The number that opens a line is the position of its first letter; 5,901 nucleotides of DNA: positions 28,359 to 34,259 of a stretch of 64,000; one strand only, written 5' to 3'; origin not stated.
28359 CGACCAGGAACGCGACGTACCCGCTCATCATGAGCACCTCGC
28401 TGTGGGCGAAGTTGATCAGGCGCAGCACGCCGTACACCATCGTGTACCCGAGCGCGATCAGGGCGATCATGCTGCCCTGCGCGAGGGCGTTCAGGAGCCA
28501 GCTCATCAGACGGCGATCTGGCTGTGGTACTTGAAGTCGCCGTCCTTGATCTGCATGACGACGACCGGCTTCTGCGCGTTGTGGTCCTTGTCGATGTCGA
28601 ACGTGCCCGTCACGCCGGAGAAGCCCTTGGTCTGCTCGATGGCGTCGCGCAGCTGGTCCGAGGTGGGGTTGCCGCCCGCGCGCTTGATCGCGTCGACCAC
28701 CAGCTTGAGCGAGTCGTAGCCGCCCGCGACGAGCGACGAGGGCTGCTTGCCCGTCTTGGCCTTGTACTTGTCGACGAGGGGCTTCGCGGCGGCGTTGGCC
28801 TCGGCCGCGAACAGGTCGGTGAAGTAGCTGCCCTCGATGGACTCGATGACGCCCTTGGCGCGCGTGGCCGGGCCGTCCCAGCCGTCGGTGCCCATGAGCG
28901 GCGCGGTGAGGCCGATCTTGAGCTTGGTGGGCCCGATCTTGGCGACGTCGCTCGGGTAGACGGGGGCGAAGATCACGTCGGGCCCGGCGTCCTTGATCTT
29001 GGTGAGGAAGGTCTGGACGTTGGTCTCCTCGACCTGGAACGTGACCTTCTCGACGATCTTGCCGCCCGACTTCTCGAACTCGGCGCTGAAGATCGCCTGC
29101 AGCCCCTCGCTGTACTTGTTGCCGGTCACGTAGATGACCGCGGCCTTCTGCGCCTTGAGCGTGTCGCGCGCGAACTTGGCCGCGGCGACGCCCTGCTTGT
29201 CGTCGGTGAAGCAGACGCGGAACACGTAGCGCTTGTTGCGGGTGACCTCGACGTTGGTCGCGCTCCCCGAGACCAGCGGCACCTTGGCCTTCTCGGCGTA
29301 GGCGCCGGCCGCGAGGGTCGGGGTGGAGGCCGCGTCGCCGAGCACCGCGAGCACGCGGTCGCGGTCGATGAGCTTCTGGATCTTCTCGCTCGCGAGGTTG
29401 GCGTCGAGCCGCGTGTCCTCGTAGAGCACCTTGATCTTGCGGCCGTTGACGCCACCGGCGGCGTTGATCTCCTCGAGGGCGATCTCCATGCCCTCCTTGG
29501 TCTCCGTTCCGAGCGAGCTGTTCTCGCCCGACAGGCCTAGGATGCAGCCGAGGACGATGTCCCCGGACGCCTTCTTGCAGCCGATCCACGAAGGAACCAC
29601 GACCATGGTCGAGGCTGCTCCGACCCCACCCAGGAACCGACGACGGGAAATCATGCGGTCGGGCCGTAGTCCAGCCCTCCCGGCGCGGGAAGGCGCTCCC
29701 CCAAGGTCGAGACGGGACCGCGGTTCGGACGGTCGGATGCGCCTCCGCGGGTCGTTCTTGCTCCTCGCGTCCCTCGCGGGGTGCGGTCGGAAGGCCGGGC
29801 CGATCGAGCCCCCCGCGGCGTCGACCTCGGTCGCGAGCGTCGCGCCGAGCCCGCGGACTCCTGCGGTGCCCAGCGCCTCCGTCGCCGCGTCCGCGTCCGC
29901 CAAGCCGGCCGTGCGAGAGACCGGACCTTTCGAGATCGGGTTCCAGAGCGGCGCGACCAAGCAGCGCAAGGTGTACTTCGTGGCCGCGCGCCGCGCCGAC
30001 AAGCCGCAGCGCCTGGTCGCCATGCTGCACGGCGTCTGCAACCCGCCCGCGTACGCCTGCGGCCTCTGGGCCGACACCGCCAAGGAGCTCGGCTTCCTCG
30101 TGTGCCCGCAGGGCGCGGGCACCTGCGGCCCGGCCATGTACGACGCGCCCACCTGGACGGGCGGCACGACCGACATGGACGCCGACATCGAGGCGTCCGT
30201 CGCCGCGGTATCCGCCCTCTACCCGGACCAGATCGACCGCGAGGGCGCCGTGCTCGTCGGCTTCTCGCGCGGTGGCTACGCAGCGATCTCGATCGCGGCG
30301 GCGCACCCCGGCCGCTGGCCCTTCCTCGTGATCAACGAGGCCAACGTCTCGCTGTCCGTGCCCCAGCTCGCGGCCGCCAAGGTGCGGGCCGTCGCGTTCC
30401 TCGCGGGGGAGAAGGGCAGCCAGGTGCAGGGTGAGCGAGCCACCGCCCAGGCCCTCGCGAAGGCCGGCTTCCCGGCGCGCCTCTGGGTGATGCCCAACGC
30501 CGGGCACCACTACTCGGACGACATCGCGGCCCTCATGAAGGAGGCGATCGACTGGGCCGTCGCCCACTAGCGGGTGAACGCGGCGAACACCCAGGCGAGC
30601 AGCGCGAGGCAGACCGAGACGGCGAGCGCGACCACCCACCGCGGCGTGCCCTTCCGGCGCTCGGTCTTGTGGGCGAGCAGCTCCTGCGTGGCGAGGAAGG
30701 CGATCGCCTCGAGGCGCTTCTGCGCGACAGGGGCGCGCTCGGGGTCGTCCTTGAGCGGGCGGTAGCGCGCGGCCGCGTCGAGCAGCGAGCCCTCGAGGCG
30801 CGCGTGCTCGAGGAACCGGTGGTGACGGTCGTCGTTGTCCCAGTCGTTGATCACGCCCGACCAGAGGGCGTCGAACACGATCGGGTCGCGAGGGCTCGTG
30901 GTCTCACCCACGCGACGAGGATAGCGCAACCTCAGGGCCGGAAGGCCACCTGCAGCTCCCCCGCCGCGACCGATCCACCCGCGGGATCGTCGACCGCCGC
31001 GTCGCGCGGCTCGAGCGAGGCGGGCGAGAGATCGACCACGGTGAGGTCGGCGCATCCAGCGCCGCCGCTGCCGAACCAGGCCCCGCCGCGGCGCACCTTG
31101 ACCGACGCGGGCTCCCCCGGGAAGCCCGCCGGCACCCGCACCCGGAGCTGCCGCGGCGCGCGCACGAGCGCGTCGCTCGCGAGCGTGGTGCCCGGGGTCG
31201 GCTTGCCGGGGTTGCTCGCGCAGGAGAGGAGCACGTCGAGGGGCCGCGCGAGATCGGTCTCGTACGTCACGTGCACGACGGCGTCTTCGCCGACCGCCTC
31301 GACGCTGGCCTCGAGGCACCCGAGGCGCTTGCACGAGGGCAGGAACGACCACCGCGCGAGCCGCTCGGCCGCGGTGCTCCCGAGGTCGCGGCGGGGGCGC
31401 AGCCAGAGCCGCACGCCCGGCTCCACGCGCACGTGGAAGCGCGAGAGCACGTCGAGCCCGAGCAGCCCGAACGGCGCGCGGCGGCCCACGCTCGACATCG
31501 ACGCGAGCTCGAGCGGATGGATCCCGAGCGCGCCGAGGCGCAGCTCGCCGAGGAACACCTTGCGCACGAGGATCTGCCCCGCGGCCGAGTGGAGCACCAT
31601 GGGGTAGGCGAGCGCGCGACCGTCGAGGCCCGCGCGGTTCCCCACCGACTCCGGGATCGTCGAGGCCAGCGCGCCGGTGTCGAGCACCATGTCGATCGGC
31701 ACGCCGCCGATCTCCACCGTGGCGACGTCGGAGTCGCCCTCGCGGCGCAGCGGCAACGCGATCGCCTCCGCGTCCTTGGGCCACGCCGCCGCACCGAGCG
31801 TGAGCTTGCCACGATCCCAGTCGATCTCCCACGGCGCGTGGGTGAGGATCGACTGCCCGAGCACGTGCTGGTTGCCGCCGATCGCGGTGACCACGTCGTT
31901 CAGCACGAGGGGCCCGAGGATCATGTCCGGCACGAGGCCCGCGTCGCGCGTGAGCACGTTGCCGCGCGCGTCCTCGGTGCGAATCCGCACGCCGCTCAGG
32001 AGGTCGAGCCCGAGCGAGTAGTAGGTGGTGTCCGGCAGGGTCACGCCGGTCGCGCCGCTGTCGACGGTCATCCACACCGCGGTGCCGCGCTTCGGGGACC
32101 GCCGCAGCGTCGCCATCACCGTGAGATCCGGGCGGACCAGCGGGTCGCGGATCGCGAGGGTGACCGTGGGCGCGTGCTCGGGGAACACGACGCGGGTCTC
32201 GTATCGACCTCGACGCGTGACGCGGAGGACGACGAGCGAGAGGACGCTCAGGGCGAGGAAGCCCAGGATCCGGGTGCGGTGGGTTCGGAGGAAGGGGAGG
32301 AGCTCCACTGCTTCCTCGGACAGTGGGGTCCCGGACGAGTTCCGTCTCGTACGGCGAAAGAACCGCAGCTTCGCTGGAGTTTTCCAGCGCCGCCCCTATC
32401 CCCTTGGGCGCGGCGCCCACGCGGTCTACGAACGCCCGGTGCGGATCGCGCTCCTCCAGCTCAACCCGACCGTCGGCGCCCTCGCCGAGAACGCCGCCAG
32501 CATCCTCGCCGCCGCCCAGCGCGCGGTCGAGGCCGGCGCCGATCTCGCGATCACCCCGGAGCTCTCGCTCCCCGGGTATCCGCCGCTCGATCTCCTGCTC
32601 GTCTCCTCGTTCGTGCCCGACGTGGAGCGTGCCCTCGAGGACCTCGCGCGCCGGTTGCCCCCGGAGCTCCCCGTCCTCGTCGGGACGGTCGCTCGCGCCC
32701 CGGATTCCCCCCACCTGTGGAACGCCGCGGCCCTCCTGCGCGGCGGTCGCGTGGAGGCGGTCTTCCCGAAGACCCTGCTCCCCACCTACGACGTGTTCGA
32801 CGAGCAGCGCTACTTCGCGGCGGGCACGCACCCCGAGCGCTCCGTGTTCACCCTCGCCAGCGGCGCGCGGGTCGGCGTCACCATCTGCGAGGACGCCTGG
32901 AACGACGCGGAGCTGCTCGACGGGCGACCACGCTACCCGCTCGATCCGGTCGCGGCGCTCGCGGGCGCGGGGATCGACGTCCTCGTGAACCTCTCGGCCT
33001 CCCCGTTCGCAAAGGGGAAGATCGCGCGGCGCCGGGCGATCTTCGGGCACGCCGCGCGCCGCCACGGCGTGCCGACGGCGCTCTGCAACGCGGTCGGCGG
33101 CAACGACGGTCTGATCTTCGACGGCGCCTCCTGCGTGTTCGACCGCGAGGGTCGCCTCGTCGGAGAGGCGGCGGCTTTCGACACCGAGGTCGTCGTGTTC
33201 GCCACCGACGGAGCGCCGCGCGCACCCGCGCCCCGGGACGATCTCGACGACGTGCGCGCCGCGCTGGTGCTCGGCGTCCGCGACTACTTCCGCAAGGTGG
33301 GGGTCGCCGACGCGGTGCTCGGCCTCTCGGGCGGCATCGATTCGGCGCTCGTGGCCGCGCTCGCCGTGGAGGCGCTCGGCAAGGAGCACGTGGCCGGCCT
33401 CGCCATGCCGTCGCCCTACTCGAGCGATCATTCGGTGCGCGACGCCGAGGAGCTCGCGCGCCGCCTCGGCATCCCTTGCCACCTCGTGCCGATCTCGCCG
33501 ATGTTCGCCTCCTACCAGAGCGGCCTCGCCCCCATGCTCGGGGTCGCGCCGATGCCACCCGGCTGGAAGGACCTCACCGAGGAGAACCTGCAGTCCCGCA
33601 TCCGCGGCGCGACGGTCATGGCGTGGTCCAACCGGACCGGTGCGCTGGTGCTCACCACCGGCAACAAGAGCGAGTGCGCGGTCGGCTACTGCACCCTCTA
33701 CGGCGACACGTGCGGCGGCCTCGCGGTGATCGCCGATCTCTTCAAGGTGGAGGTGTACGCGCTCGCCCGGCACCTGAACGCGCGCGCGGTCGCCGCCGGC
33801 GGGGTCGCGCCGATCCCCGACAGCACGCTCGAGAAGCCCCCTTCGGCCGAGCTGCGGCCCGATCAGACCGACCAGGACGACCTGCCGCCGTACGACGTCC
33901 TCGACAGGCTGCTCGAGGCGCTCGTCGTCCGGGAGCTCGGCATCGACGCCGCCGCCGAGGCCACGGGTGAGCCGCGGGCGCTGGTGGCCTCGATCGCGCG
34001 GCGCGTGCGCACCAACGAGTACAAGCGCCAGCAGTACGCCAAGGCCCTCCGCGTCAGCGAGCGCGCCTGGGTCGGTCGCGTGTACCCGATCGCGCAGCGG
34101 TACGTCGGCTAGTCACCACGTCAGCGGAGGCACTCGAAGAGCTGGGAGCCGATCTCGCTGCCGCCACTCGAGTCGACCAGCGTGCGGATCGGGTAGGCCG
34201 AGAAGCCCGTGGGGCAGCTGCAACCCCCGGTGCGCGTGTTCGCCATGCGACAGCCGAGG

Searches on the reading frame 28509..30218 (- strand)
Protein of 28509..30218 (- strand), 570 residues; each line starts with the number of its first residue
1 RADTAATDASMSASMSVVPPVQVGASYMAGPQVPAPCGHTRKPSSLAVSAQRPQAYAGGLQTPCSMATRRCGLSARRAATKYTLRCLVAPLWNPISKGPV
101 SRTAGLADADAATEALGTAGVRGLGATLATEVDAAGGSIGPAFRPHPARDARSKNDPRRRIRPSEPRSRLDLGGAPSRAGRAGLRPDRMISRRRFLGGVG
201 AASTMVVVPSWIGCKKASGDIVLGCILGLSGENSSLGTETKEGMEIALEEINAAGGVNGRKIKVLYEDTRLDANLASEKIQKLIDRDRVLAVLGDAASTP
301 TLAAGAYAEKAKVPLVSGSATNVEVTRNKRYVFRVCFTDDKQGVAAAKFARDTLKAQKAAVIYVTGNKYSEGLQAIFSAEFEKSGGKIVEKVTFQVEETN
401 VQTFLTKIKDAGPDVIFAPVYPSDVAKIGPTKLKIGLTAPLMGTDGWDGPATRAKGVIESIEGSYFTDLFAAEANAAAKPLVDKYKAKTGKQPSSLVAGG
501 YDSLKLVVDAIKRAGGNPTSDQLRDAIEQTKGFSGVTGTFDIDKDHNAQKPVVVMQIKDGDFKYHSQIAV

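Call 74: search_protein_families(library=pfam, max_evalue=0.00001, proteins=[window:28509-30218:-])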
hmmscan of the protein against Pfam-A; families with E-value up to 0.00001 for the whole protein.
window:28509-30218:- (570 aa): 3 families
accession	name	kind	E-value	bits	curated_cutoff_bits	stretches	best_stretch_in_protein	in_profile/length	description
PF13458.12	Peripla_BP_6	-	2.5e-67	228.4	31.7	1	221-560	2-342/343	Periplasmic binding protein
PF01094.35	ANF_receptor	-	1.2e-24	87.5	25.4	1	241-554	3-347/353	Receptor family ligand binding region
PF13433.12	Peripla_BP_5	-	9.4e-23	81.3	27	1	223-563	3-343/363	Periplasmic binding protein domain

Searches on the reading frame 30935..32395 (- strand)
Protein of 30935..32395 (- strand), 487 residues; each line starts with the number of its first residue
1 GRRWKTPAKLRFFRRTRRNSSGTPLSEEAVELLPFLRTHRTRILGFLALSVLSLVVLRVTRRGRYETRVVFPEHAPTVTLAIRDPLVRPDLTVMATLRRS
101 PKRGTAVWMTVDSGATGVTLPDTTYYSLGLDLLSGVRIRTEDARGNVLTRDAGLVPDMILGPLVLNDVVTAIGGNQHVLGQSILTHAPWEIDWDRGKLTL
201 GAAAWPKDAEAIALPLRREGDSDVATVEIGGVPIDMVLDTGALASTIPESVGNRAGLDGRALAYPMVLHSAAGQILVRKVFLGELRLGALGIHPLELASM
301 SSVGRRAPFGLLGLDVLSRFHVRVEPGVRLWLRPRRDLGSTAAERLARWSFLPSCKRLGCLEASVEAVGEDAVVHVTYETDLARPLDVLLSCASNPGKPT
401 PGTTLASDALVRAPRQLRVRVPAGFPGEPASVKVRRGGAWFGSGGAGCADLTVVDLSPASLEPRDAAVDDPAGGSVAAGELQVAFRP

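Call 74: search_protein_families(library=pfam, max_evalue=0.00001, proteins=[window:30935-32395:-])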
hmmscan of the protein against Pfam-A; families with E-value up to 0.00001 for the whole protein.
window:30935-32395:- (487 aa): 2 families
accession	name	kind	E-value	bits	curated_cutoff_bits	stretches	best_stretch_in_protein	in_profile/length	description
PF13650.11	Asp_protease_2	-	1.1e-22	81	24.3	2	226-316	2-90/90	Aspartyl protease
PF13975.11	gag-asp_proteas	-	1.3e-21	77.5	28.2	2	226-319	2-92/92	gag-polyprotein putative aspartyl protease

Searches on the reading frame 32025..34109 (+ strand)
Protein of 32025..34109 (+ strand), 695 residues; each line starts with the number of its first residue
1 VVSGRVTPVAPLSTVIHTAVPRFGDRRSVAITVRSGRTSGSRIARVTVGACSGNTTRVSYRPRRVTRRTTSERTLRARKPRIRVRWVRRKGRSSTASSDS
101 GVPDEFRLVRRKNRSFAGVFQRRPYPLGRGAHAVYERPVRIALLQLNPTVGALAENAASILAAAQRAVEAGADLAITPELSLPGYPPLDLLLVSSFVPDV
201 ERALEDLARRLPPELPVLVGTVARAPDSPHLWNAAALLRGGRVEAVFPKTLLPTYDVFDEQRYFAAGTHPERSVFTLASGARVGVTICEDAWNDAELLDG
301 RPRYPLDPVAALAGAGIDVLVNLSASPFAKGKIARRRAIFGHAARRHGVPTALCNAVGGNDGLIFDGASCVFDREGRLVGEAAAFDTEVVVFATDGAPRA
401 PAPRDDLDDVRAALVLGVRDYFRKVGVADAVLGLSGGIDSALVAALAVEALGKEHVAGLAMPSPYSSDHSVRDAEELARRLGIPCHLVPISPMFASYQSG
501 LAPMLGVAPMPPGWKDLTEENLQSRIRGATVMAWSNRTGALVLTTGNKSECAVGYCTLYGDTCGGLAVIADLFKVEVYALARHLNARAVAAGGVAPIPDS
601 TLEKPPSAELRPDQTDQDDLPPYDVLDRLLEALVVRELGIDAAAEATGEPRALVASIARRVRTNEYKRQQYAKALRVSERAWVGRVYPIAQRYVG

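Call 74: search_protein_families(library=pfam, max_evalue=0.00001, proteins=[window:32025-34109:+])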
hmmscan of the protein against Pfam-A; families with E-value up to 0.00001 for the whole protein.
window:32025-34109:+ (695 aa): 2 families
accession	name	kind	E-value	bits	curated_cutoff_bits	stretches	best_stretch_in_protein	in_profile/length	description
PF02540.23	NAD_synthase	-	2.1e-69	233.8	21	1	413-670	4-241/242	NAD synthase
PF00795.27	CN_hydrolase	-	1e-19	71.3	23.2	1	140-392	1-244/256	Carbon-nitrogen hydrolase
